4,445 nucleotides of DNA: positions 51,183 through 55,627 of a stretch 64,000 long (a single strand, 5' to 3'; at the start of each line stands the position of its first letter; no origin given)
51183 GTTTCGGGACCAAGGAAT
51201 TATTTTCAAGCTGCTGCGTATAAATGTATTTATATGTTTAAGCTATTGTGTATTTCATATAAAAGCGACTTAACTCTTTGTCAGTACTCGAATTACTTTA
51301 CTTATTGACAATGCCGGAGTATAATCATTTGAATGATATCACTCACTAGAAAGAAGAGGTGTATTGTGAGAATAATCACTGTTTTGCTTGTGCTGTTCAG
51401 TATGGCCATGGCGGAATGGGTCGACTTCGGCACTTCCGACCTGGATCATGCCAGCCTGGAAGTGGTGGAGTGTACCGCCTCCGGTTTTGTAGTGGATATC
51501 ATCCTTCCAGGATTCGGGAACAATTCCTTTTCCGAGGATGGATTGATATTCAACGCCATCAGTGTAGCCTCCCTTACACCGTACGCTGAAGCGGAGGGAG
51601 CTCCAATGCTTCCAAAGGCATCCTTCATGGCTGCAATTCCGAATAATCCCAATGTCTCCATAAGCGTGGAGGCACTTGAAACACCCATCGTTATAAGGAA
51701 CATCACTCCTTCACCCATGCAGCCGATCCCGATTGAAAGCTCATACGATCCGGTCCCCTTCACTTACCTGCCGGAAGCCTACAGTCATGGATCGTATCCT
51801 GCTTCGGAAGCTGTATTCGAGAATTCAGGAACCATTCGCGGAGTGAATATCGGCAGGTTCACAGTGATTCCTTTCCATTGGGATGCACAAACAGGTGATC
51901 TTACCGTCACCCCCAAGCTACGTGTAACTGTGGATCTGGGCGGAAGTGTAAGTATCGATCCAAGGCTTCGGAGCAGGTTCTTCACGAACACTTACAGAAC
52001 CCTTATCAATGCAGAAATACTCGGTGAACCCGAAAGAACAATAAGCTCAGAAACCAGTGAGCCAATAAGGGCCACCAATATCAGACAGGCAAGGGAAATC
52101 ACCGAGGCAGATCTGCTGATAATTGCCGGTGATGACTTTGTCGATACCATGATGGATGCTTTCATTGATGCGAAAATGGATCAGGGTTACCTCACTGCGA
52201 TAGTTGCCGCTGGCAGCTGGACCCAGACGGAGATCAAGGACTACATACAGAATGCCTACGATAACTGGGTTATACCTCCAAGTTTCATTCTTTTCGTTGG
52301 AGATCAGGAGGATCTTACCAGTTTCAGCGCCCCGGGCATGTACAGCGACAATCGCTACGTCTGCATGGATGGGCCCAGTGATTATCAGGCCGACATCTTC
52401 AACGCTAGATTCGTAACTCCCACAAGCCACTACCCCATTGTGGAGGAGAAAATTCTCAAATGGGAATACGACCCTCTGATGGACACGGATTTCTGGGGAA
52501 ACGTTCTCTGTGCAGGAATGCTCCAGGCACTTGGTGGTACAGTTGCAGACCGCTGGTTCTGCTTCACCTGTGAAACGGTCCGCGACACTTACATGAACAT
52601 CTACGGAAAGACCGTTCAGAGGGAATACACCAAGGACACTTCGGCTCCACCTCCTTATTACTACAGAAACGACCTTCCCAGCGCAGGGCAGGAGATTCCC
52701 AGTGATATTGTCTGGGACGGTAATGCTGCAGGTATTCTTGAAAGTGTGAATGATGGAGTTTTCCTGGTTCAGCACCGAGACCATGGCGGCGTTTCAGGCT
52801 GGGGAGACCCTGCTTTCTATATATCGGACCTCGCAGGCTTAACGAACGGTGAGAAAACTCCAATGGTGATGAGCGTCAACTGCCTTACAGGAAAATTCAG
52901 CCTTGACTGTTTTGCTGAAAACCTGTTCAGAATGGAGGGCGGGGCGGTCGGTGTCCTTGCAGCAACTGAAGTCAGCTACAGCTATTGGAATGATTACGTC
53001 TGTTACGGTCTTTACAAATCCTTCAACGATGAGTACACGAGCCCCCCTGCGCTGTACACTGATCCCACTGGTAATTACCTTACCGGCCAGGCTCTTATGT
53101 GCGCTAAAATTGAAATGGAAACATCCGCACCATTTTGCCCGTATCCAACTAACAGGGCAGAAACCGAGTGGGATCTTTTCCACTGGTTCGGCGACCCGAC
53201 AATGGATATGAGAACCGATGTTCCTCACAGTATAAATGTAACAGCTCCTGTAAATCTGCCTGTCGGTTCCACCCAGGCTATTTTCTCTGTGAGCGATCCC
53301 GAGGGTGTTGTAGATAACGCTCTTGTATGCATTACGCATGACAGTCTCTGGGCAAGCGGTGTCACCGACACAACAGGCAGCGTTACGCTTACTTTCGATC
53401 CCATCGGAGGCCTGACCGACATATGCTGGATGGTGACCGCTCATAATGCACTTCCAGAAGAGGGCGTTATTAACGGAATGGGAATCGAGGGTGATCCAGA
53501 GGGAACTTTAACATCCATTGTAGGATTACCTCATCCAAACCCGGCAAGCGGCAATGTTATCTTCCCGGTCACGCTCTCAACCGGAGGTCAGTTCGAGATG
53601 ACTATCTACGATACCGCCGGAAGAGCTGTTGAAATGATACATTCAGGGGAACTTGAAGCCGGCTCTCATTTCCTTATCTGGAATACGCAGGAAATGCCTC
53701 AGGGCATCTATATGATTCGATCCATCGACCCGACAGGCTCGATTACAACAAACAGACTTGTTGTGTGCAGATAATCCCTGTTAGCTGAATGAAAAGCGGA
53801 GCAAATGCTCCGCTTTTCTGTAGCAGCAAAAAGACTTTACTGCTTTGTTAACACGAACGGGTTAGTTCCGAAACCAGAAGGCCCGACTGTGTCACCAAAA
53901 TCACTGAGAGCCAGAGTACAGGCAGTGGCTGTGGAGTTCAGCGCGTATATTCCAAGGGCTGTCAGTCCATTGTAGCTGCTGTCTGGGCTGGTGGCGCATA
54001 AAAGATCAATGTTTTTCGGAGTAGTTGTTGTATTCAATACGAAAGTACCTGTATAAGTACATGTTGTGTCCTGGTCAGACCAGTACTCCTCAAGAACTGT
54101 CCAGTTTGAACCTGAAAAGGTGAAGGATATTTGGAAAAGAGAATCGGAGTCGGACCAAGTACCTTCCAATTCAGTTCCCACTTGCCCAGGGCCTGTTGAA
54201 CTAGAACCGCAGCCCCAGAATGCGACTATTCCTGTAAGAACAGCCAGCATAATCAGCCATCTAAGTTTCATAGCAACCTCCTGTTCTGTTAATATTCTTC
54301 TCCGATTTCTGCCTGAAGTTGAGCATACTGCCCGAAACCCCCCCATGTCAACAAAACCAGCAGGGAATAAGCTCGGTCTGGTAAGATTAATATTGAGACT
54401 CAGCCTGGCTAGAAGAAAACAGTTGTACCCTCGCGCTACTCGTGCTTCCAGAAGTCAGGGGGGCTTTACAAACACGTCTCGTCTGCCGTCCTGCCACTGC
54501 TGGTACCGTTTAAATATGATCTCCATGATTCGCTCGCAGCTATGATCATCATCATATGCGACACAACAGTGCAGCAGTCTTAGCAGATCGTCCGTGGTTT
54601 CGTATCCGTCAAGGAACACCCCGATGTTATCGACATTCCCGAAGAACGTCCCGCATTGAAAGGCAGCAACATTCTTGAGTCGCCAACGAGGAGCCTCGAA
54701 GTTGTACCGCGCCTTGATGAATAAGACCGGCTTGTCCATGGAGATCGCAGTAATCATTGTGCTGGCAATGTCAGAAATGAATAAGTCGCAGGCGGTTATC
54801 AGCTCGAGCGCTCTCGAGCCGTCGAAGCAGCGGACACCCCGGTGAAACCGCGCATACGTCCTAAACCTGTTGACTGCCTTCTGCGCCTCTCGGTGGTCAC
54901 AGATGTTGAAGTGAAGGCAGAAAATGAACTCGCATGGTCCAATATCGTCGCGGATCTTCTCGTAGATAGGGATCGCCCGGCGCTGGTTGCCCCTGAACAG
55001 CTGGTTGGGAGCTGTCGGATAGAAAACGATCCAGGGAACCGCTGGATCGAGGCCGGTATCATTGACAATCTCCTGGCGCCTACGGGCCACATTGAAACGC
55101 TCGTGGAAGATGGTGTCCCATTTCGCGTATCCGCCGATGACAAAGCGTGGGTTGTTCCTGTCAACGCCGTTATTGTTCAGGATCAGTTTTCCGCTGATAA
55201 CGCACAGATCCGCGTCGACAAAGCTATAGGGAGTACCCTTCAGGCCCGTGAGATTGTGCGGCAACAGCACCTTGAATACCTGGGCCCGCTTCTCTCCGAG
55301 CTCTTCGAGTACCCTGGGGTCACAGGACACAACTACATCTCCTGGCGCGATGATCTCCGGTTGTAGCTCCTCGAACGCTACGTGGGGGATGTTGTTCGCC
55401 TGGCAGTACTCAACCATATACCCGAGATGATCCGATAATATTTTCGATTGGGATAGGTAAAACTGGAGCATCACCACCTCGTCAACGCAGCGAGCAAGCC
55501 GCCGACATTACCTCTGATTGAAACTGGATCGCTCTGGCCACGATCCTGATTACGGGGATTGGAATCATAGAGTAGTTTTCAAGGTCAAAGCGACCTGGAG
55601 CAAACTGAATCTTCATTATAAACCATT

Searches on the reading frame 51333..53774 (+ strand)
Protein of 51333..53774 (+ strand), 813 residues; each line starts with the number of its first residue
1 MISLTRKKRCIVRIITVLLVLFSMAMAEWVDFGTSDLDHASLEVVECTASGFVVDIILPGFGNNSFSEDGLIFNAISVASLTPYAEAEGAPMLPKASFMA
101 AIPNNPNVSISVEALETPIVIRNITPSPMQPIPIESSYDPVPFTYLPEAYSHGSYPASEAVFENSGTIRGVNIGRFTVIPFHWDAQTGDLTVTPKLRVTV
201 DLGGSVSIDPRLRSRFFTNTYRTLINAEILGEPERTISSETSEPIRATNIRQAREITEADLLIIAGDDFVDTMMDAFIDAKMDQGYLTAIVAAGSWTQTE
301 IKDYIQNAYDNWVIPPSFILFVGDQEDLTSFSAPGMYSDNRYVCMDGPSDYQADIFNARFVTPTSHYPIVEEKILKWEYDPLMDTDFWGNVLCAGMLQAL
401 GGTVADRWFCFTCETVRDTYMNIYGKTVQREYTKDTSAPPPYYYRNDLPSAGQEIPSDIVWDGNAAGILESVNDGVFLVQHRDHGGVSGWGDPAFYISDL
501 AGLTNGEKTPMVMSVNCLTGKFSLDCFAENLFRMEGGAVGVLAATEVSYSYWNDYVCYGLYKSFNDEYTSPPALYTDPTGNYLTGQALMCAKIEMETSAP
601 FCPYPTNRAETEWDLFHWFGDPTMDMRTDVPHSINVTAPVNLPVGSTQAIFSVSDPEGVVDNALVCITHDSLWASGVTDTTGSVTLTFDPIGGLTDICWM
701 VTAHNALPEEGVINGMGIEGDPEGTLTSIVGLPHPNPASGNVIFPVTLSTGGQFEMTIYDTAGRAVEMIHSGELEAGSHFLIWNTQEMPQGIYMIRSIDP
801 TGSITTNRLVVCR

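Call 3: search_protein_families(library=pfam, proteins=[window:51333-53774:+], max_evalue=0.01)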
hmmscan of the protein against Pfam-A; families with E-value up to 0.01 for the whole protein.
window:51333-53774:+ (813 aa): 5 families
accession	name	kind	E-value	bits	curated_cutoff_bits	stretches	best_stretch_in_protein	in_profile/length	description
PF01364.23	Peptidase_C25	-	1.3e-37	130.4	23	1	262-625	2-373/374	Peptidase family C25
PF18962.6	Por_Secre_tail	-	4.4e-06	27.3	27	1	735-811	3-75/75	Secretion system C-terminal sorting domain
PF08126.16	Propeptide_C25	-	0.0013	18.3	22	1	87-201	56-171/205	Propeptide_C25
PF13860.13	FlgD_ig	-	0.0037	17.6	27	0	753-795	24-71/79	FlgD Ig-like domain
PF03785.20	Peptidase_C25_C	-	0.006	16.8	25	0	631-706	1-71/79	Peptidase family C25, C terminal ig-like domain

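Call 4: search_protein_families(library=ncbifam, proteins=[window:51333-53774:+], max_evalue=0.01)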
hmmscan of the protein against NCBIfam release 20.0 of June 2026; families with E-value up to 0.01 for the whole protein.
window:51333-53774:+ (813 aa): 4 families
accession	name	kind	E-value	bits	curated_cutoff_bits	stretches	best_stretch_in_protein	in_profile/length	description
TIGR04183.1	Por_Secre_tail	domain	9.8e-08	31.9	23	1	735-811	3-71/72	T9SS type A sorting domain-containing protein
NF033707.1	T9SS_sortase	equivalog_domain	2.2e-05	22.3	420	1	468-629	590-735/1095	type IX secretion system sortase PorU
NF038113.1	T9SSA_dep_M36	equivalog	0.0033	15.6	885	1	734-810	796-867/869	T9SS-dependent M36 family metallopeptidase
NF052324.1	PorU_rel_Nterm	equivalog_domain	0.005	15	450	1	468-567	616-720/879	putative type IX secretion system sortase PorU2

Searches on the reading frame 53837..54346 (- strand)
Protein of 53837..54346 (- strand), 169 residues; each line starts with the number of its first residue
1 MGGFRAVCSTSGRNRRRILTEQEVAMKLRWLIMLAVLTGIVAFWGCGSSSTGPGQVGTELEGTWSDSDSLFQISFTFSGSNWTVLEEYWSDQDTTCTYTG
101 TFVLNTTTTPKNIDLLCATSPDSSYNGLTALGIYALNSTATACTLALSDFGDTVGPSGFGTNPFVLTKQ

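Call 3: search_protein_families(library=pfam, proteins=[window:53837-54346:-], max_evalue=0.01)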
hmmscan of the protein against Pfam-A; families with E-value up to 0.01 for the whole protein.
window:53837-54346:- (169 aa): 0 families

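Call 4: search_protein_families(library=ncbifam, proteins=[window:53837-54346:-], max_evalue=0.01)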
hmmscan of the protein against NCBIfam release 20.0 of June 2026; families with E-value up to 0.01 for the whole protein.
window:53837-54346:- (169 aa): 1 family
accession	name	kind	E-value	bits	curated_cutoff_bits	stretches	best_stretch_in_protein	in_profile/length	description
TIGR03067.1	Planc_TIGR03067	domain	2.1e-08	34.3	40.15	1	58-153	16-100/107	TIGR03067 domain-containing protein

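Call 85: search_protein_families(library=padloc, proteins=[window:53837-54346:-], max_evalue=0.001)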
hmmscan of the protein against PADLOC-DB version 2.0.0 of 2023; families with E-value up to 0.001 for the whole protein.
window:53837-54346:- (169 aa): 0 families

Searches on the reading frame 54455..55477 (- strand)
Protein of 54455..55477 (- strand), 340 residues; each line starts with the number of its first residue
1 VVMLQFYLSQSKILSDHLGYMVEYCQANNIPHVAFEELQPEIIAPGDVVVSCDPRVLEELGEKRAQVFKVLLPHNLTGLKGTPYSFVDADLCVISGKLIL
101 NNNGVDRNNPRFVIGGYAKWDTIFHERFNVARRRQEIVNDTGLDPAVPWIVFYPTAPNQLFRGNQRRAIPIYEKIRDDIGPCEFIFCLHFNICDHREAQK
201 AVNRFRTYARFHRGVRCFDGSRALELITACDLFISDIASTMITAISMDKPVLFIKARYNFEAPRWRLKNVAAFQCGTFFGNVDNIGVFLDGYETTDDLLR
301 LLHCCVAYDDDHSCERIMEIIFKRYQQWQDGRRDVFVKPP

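Call 3: search_protein_families(library=pfam, proteins=[window:54455-55477:-], max_evalue=0.01)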
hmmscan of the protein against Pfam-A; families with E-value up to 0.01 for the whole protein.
window:54455-55477:- (340 aa): 1 family
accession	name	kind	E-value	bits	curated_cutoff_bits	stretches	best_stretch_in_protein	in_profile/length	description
PF04464.20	Glyphos_transf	-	0.0043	16.5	22.1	1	111-323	159-367/367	CDP-Glycerol:Poly(glycerophosphate) glycerophosphotransferase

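Call 4: search_protein_families(library=ncbifam, proteins=[window:54455-55477:-], max_evalue=0.01)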
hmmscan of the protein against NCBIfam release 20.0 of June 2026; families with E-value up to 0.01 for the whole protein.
window:54455-55477:- (340 aa): 0 families

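Call 85: search_protein_families(library=padloc, proteins=[window:54455-55477:-], max_evalue=0.001)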
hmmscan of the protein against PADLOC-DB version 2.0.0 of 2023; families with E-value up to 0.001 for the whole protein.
window:54455-55477:- (340 aa): 0 families
